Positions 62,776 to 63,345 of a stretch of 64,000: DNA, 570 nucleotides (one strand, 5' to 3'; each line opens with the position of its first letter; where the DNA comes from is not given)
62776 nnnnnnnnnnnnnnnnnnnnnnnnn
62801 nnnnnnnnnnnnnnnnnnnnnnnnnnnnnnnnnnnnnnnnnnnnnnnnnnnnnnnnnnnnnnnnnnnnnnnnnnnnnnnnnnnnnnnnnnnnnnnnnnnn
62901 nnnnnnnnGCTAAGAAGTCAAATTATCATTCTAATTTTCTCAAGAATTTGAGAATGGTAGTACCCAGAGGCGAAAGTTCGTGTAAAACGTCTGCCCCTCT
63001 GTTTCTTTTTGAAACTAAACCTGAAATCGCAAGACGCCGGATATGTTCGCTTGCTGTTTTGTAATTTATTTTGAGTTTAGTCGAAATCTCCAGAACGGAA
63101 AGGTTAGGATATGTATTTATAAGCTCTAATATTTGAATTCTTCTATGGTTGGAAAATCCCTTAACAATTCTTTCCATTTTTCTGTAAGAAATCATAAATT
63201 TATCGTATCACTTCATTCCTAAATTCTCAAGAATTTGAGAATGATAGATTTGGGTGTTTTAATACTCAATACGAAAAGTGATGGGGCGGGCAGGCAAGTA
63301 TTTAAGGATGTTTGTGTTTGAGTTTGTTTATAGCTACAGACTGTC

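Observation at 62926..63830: ArsR-family repressor surrounded by four copies of an 18-20 bp perfect palindrome with conserved flanks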

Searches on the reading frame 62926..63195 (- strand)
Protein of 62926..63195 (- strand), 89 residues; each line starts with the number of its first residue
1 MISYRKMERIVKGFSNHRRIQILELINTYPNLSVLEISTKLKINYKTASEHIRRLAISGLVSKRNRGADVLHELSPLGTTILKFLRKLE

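Call 7: search_protein_families(library=pfam, proteins=[window:62926-63195:-], max_evalue=0.1)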
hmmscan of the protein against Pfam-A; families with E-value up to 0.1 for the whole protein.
window:62926-63195:- (89 aa): 18 families
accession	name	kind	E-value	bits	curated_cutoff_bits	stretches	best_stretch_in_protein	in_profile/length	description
PF01022.26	HTH_5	-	2e-06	28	22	1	18-63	3-47/47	Bacterial regulatory protein, arsR family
PF01047.28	MarR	-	9.9e-06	25.8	24.6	1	17-64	3-50/59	MarR family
PF13412.12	HTH_24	-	1.3e-05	25.1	21.9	1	16-60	2-46/48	Winged helix-turn-helix DNA-binding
PF25212.1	HVO_A0114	-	0.00024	21.3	27.6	1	6-68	12-73/84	HVO_A0114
PF13463.12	HTH_27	-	0.00078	20.1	22.2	1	19-76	5-66/68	Winged helix DNA-binding domain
PF12840.13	HTH_20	-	0.0015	18.9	27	1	19-62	6-49/51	Helix-turn-helix domain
PF12802.13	MarR_2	-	0.0016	19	27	1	19-66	7-55/61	MarR family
PF01978.25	TrmB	-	0.0026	18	25.6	1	28-66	19-57/68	Sugar-specific transcriptional regulator TrmB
PF08279.18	HTH_11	-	0.0044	17.3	25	1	18-67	1-53/55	HTH domain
PF21476.4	PF0610-like_N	-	0.0082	16.8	33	1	19-56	3-39/50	PF0610-like, N-terminal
PF13384.12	HTH_23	-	0.019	15.2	24.6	1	18-60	6-46/50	Homeodomain-like domain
PF01325.25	Fe_dep_repress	-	0.022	15.4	26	1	31-64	22-55/60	Iron dependent repressor, N-terminal DNA binding domain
PF14947.12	HTH_45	-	0.024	15.1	25.5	1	21-88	10-72/77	Winged helix-turn-helix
PF03297.21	Ribosomal_S25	-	0.035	14.8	28.8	1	24-63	49-88/101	S25 ribosomal protein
PF24409.1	wHTH-PRTase_assc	-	0.049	14.1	27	1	20-87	1-60/83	wHTH-PRTase associated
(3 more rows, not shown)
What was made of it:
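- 62926..63195 (-): Gene for an 89-aa winged-helix protein with the ArsR/SmtB fold (a1 4-14, a2 17-28, a3 34-41, recognition helix 45-57, b-hairpin 61-74, a5 76-88). It has no Cys and no a5 metal motif. Pfam HTH_5 28 bits against cut-off 22, call 7.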

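Call 9: find_encoding_contigs(protein=window:62926-63195:-, flank=10000, max_places=6)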
Protein window:62926-63195:- (89 aa): 24 contigs read that carry it; 3 places shown.
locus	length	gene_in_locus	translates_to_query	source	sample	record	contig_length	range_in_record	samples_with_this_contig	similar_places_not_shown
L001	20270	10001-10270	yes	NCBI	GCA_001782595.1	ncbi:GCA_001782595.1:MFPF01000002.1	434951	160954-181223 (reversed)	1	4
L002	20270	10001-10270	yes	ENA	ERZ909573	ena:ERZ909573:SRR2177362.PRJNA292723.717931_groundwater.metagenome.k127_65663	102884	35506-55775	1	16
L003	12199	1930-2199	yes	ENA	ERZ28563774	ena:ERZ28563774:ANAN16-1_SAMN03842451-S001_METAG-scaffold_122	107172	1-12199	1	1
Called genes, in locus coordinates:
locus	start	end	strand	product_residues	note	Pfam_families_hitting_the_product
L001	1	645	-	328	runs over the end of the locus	PF02661:Fic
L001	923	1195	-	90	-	PF13744:HTH_37 (faint), PF01381:HTH_3, PF12844:HTH_19 (weak), PF13560:HTH_31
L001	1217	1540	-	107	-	PF05973:Gp49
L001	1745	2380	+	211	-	PF12686:DUF3800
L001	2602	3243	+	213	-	-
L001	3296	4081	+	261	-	PF01555:N6_N4_Mtase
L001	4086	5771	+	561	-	PF09491:RE_AlwI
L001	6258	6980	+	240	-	PF13365:Trypsin_2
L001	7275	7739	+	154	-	PF00932:LTD (weak)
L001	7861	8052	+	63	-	-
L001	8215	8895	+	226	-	PF12705:PDDEXK_1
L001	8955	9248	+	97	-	-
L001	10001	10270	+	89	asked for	PF01022:HTH_5 (weak), PF01047:MarR (weak), PF13412:HTH_24 (weak)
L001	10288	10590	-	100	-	-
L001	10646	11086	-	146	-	-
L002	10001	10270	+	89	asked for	PF01022:HTH_5 (weak), PF01047:MarR (weak), PF13412:HTH_24 (weak)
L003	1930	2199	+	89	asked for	PF01022:HTH_5 (weak), PF01047:MarR (weak), PF13412:HTH_24 (weak)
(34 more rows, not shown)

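Call 14: find_homologous_proteins(query=window:62926-63195:-, max_evalue=0.001)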
Query window:62926-63195:- (89 aa): 1189 proteins with E <= 0.001 among 1189 candidates; the best 120 are listed.
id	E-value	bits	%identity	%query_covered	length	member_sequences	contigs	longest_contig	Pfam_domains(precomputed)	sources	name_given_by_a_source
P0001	1.2e-48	180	100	100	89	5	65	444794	PF01047.29,PF13412.13,PF01022.27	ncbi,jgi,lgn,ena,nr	ncbi:MAG: hypothetical protein A2186_01025 [Candidatus Levybacteria bacterium RIFOXYA1_FULL_41_10]|n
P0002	5.2e-40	152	92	93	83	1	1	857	PF13412.13,PF01022.27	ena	-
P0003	1.9e-35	138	73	100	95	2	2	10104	PF01022.27,PF12802.14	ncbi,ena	-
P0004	2.3e-35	138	76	100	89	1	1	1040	PF01022.27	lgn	-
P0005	2.8e-35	137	74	100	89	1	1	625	PF01047.29,PF13412.13,PF01022.27,PF12802.14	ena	-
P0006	5.7e-35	136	82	93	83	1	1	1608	PF01047.29,PF13412.13,PF01022.27,PF12802.14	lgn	-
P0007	8.0e-35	136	71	100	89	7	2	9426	PF13412.13,PF12802.14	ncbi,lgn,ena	-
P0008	1.2e-34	135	76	99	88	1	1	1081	PF01022.27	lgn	-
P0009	1.4e-34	135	79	100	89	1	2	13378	PF01047.29,PF12840.14,PF13412.13,PF08279.19,PF01022.27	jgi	-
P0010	1.8e-34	135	75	99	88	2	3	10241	PF01047.29,PF13412.13,PF01022.27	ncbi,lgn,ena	-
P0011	1.8e-34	135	73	100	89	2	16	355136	PF13412.13,PF01022.27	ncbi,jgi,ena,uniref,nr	ncbi:hypothetical protein A3F29_04520 [Candidatus Roizmanbacteria bacterium RIFCSPHIGHO2_12_FULL_33_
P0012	4.6e-34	133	79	100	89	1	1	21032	PF12840.14,PF13412.13,PF01022.27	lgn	-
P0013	7.8e-34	133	76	100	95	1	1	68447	PF12840.14,PF13412.13,PF01022.27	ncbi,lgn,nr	ncbi:winged helix-turn-helix transcriptional regulator [Candidatus Microgenomates bacterium]|nr:wing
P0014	7.9e-34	133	76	100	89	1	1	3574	PF01047.29,PF12840.14,PF13412.13,PF08279.19,PF25212.3,PF01022.27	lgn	-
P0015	1.2e-33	132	76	100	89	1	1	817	PF01047.29,PF12840.14,PF13412.13,PF08279.19,PF25212.3,PF01022.27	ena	-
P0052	1.1e-31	126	71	100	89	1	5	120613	PF13412.13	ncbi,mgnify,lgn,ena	ncbi:MAG: winged helix-turn-helix transcriptional regulator [Patescibacteria group bacterium]|mgnify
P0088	1.9e-30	122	66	100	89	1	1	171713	PF01047.29,PF13384.13,PF01022.27,PF12802.14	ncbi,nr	ncbi:MAG: winged helix-turn-helix transcriptional regulator [Candidatus Levybacteria bacterium]|nr:w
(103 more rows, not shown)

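Call 16: find_encoding_contigs(protein=P0011, flank=8000, max_places=2)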
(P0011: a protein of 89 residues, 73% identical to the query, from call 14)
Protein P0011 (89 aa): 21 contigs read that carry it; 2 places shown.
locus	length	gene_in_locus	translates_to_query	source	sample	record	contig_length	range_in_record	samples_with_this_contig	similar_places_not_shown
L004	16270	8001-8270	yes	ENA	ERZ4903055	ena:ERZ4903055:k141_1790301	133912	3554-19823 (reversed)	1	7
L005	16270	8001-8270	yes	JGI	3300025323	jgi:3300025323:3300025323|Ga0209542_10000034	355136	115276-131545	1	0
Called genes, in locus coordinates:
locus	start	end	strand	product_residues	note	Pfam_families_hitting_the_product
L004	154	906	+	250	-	PF02353:CMAS, PF13489:Methyltransf_23, PF01209:Ubie_methyltran (weak), PF07021:MetW, PF13847:Methyltransf_31, PF08241:Methyltransf_11, PF08242:Methyltransf_12, PF13649:Methyltransf_25, +1 more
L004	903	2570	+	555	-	-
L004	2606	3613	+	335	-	PF00106:adh_short (faint), PF01073:3Beta_HSD, PF01370:Epimerase, PF02719:Polysacc_synt_2, PF04321:RmlD_sub_bind (weak), PF07993:NAD_binding_4, PF16363:GDP_Man_Dehyd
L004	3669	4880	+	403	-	PF01041:DegT_DnrJ_EryC1, PF00155:Aminotran_1_2 (weak)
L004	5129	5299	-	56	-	-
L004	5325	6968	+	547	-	-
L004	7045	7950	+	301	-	PF00535:Glycos_transf_2, PF10111:Glyco_tranf_2_2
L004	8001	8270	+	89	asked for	PF01022:HTH_5 (faint), PF13412:HTH_24 (weak)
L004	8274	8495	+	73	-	-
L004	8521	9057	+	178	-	-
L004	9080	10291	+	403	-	PF13439:Glyco_transf_4, PF00534:Glycos_transf_1, PF20706:GT4-conflict (weak), PF13692:Glyco_trans_1_4, PF13524:Glyco_trans_1_2 (weak)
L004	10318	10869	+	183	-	PF00132:Hexapep, PF14602:Hexapep_2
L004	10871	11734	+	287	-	PF00535:Glycos_transf_2, PF10111:Glyco_tranf_2_2 (weak), PF13641:Glyco_tranf_2_3, PF13712:Glyco_tranf_2_5 (weak), PF13632:Glyco_trans_2_3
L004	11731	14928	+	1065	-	-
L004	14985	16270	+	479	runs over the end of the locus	PF13231:PMT_2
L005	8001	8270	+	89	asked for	PF01022:HTH_5 (faint), PF13412:HTH_24 (weak)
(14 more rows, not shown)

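Call 17: find_encoding_contigs(protein=P0088, flank=8000, max_places=2)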
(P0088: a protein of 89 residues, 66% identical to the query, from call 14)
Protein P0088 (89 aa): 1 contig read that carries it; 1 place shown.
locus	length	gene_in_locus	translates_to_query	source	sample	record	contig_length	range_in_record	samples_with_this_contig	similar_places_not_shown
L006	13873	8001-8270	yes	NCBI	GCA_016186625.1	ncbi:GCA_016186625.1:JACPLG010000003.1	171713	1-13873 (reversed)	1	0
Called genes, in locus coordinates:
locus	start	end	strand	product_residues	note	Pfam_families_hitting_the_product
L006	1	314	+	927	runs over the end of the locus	PF02384:N6_Mtase, PF20473:MmeI_Mtase, PF07669:Eco57I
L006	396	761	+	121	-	-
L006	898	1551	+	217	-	PF01726:LexA_DNA_bind (weak), PF13412:HTH_24 (weak), PF00717:Peptidase_S24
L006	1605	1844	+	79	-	PF01844:HNH (weak)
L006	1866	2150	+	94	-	-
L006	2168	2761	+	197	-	-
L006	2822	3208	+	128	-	-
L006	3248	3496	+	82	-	-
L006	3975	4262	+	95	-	PF01047:MarR (weak)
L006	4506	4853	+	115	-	-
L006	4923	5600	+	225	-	-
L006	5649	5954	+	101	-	-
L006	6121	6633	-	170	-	-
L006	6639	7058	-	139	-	-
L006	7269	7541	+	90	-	-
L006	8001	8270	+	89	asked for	PF13384:HTH_23 (faint), PF12802:MarR_2 (weak), PF01022:HTH_5 (weak), PF01047:MarR (weak)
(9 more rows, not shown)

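Call 18: find_encoding_contigs(protein=P0052, flank=8000, max_places=2)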
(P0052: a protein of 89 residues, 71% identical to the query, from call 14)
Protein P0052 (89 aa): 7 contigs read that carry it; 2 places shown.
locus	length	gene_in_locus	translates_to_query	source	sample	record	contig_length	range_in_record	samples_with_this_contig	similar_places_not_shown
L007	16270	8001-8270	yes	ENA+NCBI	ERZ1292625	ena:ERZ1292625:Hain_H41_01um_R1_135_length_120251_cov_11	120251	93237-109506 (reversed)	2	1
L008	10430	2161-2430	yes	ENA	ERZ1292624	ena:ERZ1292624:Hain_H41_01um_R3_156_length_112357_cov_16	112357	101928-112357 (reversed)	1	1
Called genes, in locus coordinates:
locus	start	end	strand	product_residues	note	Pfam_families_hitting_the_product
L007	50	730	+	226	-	-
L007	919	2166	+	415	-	PF12072:RNase_Y_N, PF00013:KH_1 (weak), PF22891:KH_PNO1_2nd (weak), PF01966:HD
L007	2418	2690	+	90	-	PF00216:Bac_DNA_binding, PF18291:HU-HIG (weak)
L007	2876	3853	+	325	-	PF00005:ABC_tran, PF13304:AAA_21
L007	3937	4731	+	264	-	PF06182:ABC2_membrane_6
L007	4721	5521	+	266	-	PF06182:ABC2_membrane_6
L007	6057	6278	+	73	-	-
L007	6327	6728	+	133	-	-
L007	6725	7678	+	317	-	-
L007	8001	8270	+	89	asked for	PF13412:HTH_24 (weak)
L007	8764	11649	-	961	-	PF00580:UvrD-helicase, PF01443:Viral_helicase1 (faint), PF13245:AAA_19, PF13361:UvrD_C, PF13538:UvrD_C_2 (faint), PF12705:PDDEXK_1, PF01930:Cas_Cas4 (weak)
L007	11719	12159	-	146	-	-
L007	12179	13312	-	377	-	PF02646:RmuC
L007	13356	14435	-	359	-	PF00814:TsaD, PF22521:HypF_C_2 (faint)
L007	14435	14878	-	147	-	PF02643:DUF192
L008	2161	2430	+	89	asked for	PF13412:HTH_24 (weak)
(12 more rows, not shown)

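Call 21: find_related_loci(query=A1, collection=genome_contigs, flank=6000)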
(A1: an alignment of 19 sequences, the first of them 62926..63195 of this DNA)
Query A1 (89 aa) in genome_contigs; peptide patterns used: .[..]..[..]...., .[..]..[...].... (x = any residue, [..] = any of these).
366 stretches matched a pattern; 308 encode a relative of the query (tblastn E <= 1e-3); the best 80 are kept; 80 distinct loci.
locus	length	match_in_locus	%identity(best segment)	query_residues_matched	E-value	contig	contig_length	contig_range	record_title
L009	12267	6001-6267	75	1-89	5e-40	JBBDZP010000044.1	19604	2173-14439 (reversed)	MAG: Candidatus Levyibacteriota bacterium isolate LejiaD_39_46 Lejia_D_4479_length_19604_cov_27, whole genome shotgun se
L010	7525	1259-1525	71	1-89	2e-38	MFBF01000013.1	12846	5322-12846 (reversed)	MAG: Candidatus Curtissbacteria bacterium RIFCSPHIGHO2_02_FULL_42_15 rifcsphigho2_02_scaffold_16514, whole genome shotgu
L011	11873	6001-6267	66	1-89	1e-36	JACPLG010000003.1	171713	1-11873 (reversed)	MAG: Candidatus Levyibacteriota bacterium isolate NC_groundwater_515_Ag_S-0.1um_38_10 S35_SO-1_scaffold_41853, whole gen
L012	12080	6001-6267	67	1-89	4e-36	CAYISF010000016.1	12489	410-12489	MAG TPA_asm: uncultured Candidatus Saccharibacteria bacterium isolate ERP119705_co3_578 genome assembly, contig: NODE_60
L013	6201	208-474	66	1-89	2e-36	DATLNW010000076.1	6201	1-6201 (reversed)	MAG TPA_asm: Lysobacterales bacterium isolate SMAG_U13810 k141_3342585, whole genome shotgun sequence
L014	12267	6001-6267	70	1-89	3e-36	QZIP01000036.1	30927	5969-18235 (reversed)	MAG: Candidatus Parcubacteria bacterium isolate SURF_62 Ga0104751_1002206, whole genome shotgun sequence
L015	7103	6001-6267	69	1-89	5e-36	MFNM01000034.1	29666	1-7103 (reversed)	MAG: Candidatus Levybacteria bacterium RIFCSPHIGHO2_01_FULL_37_33 rifcsphigho2_01_scaffold_4793, whole genome shotgun se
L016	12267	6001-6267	65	1-89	6e-36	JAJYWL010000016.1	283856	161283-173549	MAG: bacterium isolate FK3.bin113 NODE_31_length_283856_cov_3.502479, whole genome shotgun sequence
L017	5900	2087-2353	69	1-89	1e-35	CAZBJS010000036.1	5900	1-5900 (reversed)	MAG TPA_asm: uncultured Gammaproteobacteria bacterium isolate SRP269290_co3_500 genome assembly, contig: NODE_20048_leng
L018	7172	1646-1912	66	1-89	7e-35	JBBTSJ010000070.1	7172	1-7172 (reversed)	MAG: Patescibacteria group bacterium isolate H43-bin029_1 H43_bin029_1_000000000070, whole genome shotgun sequence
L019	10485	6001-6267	66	1-89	5e-35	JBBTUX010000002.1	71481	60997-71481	MAG: Patescibacteria group bacterium isolate H41-bin038_1 H41_bin038_1_000000000002, whole genome shotgun sequence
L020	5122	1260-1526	67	1-89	5e-35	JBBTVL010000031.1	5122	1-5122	MAG: Patescibacteria group bacterium isolate H51-bin144_1 H51_bin144_1_000000000031, whole genome shotgun sequence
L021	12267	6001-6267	67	1-89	2e-34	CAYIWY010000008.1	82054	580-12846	MAG TPA_asm: uncultured Gammaproteobacteria bacterium isolate ERP119705_co4_291 genome assembly, contig: NODE_116_length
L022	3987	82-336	73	5-89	2e-34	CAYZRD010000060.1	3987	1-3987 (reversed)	MAG TPA_asm: uncultured Candidatus Saccharibacteria bacterium isolate SRP093185_co1_94 genome assembly, contig: NODE_169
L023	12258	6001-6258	67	4-89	1e-34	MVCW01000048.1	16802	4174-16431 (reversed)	MAG: Candidatus Omnitrophica bacterium 4484_171 ex4484_171_scaffold_6622, whole genome shotgun sequence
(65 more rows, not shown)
